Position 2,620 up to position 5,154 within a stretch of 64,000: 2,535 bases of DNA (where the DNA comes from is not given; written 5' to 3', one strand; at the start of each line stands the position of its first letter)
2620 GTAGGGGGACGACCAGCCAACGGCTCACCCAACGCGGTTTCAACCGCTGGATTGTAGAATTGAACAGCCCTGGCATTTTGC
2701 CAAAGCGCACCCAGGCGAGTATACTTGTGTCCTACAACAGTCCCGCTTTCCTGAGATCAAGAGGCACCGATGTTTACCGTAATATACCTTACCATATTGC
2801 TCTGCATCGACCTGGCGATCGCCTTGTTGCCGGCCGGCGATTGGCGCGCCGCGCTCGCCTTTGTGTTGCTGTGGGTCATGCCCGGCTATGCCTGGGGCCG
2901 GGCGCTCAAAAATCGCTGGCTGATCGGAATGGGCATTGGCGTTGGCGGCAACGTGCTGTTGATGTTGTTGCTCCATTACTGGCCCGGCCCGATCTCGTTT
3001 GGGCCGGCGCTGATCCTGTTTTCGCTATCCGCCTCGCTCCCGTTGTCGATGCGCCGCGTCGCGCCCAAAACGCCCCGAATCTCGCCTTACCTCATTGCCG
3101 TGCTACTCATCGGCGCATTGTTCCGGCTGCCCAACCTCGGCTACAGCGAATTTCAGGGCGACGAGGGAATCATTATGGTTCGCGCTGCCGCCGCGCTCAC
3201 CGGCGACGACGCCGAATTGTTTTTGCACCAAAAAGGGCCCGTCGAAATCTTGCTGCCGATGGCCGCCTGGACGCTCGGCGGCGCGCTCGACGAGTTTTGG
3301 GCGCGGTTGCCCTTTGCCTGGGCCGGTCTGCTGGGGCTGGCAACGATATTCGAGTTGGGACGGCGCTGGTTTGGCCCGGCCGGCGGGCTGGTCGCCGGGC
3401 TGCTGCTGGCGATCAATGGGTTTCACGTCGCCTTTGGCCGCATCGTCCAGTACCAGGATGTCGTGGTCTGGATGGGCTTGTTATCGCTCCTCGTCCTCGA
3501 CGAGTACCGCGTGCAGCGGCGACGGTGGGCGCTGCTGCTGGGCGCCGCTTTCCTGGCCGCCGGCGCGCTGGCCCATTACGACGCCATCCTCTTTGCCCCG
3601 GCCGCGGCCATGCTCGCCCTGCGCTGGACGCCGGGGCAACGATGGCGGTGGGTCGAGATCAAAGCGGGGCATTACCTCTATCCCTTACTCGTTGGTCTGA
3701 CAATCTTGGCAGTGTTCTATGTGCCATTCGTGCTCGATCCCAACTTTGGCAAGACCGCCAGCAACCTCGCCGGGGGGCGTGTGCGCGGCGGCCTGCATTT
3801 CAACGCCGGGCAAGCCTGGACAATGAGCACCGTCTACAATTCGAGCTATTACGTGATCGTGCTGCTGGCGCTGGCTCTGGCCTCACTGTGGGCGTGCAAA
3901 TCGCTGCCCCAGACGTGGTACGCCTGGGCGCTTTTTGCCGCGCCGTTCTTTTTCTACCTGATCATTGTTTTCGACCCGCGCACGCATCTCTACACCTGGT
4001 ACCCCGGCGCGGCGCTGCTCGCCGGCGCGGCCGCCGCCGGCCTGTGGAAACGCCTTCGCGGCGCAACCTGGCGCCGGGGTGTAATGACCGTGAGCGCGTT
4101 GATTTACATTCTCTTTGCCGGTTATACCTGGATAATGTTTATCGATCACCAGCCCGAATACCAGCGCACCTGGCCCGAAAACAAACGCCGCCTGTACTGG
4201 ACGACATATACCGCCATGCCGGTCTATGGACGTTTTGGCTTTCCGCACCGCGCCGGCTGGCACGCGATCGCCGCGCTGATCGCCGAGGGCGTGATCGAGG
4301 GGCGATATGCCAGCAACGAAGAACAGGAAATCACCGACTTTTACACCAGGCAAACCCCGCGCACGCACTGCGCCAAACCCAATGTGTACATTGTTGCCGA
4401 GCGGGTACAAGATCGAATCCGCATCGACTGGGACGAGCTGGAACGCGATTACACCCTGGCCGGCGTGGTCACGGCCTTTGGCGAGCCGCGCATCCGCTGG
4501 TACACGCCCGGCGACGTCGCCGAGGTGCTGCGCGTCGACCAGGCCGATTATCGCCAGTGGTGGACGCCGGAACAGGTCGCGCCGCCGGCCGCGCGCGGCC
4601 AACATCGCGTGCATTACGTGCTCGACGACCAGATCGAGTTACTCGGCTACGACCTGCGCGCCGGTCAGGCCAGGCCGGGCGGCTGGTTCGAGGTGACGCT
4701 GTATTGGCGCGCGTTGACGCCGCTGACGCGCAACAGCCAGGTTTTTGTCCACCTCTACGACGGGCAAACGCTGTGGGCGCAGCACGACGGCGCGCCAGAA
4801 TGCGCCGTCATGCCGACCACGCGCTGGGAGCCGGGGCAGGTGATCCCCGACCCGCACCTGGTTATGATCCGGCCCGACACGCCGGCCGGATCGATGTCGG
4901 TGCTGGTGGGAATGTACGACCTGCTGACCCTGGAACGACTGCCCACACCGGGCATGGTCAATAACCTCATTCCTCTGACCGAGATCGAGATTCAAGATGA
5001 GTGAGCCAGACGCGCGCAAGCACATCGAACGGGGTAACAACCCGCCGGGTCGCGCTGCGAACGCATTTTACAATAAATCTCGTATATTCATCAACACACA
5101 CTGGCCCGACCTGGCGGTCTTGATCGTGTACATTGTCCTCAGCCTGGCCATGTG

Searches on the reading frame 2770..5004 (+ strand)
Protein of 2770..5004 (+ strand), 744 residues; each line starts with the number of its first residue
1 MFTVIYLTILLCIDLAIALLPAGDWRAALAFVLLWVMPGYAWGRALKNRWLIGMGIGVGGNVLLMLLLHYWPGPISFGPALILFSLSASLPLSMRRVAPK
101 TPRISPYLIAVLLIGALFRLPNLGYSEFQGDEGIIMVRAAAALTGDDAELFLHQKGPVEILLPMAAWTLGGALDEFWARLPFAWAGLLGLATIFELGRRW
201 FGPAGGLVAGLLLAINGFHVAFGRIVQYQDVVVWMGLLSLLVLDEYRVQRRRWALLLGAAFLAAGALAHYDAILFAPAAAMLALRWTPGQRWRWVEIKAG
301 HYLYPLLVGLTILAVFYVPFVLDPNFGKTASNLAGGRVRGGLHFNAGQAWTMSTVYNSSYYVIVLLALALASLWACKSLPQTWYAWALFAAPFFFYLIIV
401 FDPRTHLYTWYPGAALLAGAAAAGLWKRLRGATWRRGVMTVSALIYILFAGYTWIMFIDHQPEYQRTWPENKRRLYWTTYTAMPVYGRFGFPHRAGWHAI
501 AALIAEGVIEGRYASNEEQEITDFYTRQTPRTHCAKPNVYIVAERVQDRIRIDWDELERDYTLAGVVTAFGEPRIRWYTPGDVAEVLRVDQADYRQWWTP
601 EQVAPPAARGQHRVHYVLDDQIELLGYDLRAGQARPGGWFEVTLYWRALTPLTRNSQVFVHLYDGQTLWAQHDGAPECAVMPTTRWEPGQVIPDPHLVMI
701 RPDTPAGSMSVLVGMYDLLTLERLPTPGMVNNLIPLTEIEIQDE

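Call 20: find_encoding_contigs(protein=window:2770-5004:+, flank=10000, max_places=10)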
Protein window:2770-5004:+ (744 aa): no gene with exactly this product is on record in the collection.

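Call 21: find_homologous_proteins(query=window:2770-5004:+)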
Query window:2770-5004:+ (744 aa): 301 proteins with E <= 0.001 among 8000 candidates; the best 120 are listed.
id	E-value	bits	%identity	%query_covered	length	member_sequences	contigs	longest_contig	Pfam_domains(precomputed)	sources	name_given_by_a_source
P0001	0.0e+0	1719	100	100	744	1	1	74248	PF13231.13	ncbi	-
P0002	0.0e+0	1041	67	92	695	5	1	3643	PF13231.13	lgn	-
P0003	1.2e-286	971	63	91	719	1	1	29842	PF13231.13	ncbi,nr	ncbi:MAG: glycosyltransferase family 39 protein, partial [Anaerolineae bacterium]|nr:glycosyltransfe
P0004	1.6e-279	948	59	99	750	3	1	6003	PF13231.13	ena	-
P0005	5.8e-279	946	59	100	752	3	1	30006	PF13231.13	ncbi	-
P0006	9.8e-276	935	58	97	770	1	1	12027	PF13231.13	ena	-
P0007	2.6e-275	934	58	97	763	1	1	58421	PF13231.13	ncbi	-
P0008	3.8e-273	926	58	99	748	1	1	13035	PF13231.13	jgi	jgi:hypothetical protein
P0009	1.1e-272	925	57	97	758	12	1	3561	PF13231.13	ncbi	-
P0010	1.2e-270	918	57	99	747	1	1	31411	PF13231.13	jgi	jgi:hypothetical protein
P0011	2.7e-268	910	58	99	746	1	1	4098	PF13231.13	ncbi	-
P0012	1.2e-267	908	58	97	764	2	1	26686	PF13231.13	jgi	jgi:hypothetical protein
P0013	6.2e-262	889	56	97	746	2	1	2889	PF13231.13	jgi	jgi:hypothetical protein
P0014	7.9e-259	879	53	100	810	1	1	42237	PF13231.13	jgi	jgi:hypothetical protein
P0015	2.1e-258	878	54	97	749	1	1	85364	PF13231.13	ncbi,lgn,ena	-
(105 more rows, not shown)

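Call 22: find_encoding_contigs(protein=P0001, flank=10000, max_places=5)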
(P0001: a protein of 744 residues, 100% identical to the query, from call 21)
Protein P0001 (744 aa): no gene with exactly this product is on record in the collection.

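Call 23: find_encoding_contigs(protein=P0003, flank=10000, max_places=5)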
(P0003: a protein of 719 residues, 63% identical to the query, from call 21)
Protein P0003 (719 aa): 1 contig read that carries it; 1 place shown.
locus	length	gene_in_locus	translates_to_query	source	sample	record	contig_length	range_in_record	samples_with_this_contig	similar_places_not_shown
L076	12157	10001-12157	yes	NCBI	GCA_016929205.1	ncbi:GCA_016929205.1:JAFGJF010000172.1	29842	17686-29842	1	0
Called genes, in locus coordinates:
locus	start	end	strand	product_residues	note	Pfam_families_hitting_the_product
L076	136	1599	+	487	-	PF13727:CoA_binding_3, PF02397:Bac_transf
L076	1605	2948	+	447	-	-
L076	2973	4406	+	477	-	-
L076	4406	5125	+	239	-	-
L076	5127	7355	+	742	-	PF13231:PMT_2 (weak)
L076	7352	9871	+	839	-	PF13231:PMT_2 (faint), PF02366:PMT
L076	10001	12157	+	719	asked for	PF13231:PMT_2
